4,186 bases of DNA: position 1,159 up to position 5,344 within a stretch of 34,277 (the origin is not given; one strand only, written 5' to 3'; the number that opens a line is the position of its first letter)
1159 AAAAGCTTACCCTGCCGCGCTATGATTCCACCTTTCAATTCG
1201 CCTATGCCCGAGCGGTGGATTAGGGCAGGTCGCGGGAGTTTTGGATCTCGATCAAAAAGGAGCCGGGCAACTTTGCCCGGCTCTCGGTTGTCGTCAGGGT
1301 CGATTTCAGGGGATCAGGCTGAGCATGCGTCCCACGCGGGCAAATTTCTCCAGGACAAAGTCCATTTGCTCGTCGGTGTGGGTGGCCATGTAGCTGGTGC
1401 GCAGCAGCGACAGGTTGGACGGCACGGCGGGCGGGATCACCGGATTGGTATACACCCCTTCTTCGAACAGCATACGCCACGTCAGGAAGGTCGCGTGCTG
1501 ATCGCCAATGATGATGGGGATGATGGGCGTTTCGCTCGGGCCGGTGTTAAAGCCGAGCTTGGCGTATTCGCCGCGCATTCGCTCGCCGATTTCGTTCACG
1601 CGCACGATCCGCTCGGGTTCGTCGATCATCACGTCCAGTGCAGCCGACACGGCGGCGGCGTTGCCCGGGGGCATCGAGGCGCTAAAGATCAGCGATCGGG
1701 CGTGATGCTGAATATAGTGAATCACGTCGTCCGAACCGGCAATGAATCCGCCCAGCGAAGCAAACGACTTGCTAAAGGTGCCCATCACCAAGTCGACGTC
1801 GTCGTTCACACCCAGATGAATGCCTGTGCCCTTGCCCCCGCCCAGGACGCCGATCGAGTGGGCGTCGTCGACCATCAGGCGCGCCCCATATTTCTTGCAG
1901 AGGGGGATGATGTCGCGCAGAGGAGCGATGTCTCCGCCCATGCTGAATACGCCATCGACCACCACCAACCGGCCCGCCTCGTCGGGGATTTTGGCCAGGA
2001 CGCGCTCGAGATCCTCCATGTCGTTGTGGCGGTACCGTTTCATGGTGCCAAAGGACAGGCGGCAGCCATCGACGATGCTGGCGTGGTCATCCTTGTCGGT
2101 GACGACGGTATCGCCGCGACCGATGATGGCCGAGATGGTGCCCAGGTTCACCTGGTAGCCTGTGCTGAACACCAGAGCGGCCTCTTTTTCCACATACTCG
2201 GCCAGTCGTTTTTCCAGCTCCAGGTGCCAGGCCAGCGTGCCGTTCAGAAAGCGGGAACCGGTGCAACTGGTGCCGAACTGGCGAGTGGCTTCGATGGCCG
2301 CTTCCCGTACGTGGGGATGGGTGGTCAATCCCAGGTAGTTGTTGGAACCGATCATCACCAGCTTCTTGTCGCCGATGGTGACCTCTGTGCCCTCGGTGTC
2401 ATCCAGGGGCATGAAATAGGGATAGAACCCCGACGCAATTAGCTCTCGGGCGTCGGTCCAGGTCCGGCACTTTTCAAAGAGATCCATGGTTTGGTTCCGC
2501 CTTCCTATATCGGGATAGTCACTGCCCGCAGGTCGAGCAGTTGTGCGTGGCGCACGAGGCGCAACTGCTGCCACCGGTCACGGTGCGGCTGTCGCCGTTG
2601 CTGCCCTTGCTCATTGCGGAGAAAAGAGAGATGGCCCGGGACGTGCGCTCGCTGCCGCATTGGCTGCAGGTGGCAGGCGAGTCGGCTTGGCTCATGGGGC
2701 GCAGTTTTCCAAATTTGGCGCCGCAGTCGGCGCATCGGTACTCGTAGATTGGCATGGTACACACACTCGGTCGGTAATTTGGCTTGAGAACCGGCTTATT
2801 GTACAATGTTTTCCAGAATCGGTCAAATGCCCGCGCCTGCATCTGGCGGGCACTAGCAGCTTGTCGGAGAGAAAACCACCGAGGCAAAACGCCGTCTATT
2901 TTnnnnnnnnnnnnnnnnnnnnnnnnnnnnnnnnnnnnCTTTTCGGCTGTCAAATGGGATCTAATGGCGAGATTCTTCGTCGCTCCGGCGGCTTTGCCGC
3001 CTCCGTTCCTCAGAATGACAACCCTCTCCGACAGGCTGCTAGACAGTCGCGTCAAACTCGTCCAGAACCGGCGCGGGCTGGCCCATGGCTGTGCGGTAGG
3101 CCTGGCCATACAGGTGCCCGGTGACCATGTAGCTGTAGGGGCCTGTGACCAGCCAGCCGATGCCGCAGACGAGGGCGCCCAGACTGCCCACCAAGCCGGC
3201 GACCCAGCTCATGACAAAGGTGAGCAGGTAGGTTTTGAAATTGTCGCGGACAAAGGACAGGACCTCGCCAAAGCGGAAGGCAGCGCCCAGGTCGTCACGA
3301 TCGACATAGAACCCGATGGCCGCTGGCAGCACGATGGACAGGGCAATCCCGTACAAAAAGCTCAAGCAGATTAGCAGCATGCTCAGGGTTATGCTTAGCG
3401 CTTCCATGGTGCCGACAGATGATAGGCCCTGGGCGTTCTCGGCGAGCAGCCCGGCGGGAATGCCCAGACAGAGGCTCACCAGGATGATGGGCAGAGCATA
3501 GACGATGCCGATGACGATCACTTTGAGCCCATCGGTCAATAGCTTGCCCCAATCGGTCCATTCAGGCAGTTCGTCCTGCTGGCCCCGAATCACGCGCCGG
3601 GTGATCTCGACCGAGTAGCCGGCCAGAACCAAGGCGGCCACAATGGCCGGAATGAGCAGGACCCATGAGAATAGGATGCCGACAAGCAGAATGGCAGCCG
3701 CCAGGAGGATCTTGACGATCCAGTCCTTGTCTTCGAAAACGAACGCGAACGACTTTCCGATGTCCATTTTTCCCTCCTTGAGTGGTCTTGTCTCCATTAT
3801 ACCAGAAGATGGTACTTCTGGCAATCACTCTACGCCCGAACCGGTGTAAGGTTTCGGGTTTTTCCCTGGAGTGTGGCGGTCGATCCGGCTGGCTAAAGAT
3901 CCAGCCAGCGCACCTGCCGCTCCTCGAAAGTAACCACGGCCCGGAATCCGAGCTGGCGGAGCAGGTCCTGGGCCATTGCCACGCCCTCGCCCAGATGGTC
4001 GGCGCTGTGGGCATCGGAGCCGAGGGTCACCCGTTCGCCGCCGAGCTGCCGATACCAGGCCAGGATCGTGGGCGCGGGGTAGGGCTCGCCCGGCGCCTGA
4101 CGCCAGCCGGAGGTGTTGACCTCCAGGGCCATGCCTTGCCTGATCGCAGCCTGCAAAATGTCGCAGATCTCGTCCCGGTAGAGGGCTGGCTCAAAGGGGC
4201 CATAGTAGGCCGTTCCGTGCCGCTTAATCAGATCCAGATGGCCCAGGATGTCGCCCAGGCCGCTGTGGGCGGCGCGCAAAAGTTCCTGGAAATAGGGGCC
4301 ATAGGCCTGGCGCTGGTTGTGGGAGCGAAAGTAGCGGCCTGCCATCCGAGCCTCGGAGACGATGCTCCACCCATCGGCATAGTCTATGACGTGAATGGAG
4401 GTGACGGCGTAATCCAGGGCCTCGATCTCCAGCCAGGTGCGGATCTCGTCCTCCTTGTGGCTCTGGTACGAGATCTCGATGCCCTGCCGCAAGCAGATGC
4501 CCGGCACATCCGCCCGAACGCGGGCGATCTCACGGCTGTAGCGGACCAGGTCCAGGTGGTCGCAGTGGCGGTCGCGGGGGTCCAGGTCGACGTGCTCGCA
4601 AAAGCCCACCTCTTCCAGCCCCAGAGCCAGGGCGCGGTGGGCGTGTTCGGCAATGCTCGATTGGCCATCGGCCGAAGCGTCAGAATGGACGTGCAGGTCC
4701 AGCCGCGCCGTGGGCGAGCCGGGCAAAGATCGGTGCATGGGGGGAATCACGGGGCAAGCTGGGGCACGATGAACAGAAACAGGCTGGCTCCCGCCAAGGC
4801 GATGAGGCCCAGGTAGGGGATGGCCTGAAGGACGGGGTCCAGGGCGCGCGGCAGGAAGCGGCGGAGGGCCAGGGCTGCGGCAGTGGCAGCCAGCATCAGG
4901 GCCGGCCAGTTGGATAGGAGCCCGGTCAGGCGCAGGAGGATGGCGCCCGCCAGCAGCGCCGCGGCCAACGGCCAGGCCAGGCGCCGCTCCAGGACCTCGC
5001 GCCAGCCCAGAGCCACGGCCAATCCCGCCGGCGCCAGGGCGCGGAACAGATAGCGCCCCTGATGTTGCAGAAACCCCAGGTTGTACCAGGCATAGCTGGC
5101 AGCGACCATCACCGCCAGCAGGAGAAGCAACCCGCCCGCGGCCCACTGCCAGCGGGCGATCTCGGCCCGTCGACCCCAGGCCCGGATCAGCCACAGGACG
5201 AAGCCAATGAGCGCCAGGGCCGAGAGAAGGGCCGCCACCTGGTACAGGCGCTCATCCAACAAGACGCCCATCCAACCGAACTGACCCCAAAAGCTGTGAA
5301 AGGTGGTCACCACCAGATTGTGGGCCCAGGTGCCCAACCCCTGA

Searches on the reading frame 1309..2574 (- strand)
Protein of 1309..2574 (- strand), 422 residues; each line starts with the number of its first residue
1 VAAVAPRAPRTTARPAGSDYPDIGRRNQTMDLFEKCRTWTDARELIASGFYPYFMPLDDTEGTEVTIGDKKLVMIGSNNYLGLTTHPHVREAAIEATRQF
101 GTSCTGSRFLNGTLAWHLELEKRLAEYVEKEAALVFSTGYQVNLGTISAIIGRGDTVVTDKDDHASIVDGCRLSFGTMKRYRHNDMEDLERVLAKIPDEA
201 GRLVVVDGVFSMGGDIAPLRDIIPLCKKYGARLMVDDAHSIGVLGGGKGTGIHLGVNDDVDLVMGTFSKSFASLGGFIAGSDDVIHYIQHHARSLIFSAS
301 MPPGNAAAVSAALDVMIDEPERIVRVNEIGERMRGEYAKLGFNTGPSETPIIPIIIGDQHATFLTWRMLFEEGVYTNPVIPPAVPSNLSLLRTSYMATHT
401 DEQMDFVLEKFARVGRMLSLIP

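Call 22: search_protein_families(library=ncbifam, proteins=[window:1309-2574:-], max_evalue=0.00001)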
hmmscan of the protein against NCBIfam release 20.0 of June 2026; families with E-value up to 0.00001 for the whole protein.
window:1309-2574:- (422 aa): 11 families
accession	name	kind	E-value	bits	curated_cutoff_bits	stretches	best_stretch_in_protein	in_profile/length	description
NF047600.1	SerpalmtaseCFB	equivalog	2.9e-157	523.4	640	1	31-418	4-392/395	serine palmitoyltransferase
NF047599.1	SerpalmtaseBetaP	equivalog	1.9e-123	412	500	1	30-417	1-392/394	serine palmitoyltransferase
TIGR00858.1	bioF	equivalog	3.3e-116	388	426.45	1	57-411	8-364/365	8-amino-7-oxononanoate synthase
TIGR01825.1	gly_Cac_T_rel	subfamily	3.5e-114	381.5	535.4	1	44-421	7-385/385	BioF/Kbl family PLP-dependent acyltransferase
NF005394.0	PRK06939.1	equivalog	1.6e-102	343.2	460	1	44-421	15-397/397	glycine C-acetyltransferase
NF047603.1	SerpalmtaseAlphaP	equivalog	4.7e-100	335.1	670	1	31-419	3-397/399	serine palmitoyltransferase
TIGR01822.1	2am3keto_CoA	equivalog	3.9e-81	273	493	1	63-421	30-393/393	glycine C-acetyltransferase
TIGR01821.1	5aminolev_synth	equivalog_domain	1.4e-72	244.8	338.55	1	68-419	43-398/402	5-aminolevulinate synthase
NF005526.0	PRK07179.1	equivalog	1.8e-59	201.3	428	1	70-412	54-393/407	alpha-hydroxyketone-type quorum-sensing autoinducer synthase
NF005697.0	PRK07505.1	subfamily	4.5e-37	127.6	342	1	69-408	47-392/405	hypothetical protein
NF004608.1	PRK05937.1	equivalog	2.2e-35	122.1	399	1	104-323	43-264/366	8-amino-7-oxononanoate synthase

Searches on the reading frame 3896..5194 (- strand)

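Call 35: search_protein_families(library=ncbifam, proteins=[window:3896-5194:-], max_evalue=0.00001)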
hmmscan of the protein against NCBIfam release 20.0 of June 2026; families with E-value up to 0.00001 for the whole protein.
window:3896-5194:- (433 aa): 8 families
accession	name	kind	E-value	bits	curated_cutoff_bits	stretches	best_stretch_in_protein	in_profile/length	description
NF005596.0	PRK07328.1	subfamily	8e-45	153.3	202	1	165-431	4-266/269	histidinol-phosphatase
TIGR01856.1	hisJ_fam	subfamily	1e-36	126.9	90.2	1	166-404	2-246/252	histidinol-phosphatase HisJ family protein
NF004086.0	PRK05588.1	equivalog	2.3e-27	96.6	321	1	166-428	3-251/255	histidinol phosphate phosphatase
NF005996.1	PRK08123.1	equivalog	2e-22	79.8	133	1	166-406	2-259/262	histidinol-phosphatase HisJ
NF005235.0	PRK06740.1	equivalog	2.5e-21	76.5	442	1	223-428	130-326/335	histidinol phosphate phosphatase domain-containing protein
NF005597.0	PRK07329.1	equivalog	4.6e-21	75.5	303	1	166-428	5-253/257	hypothetical protein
NF006702.0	PRK09248.1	domain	3.7e-09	36.4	264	0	342-418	141-216/246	PHP domain-containing protein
NF005928.0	PRK07945.1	equivalog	4e-07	29.7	250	0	164-268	99-201/337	PHP domain-containing protein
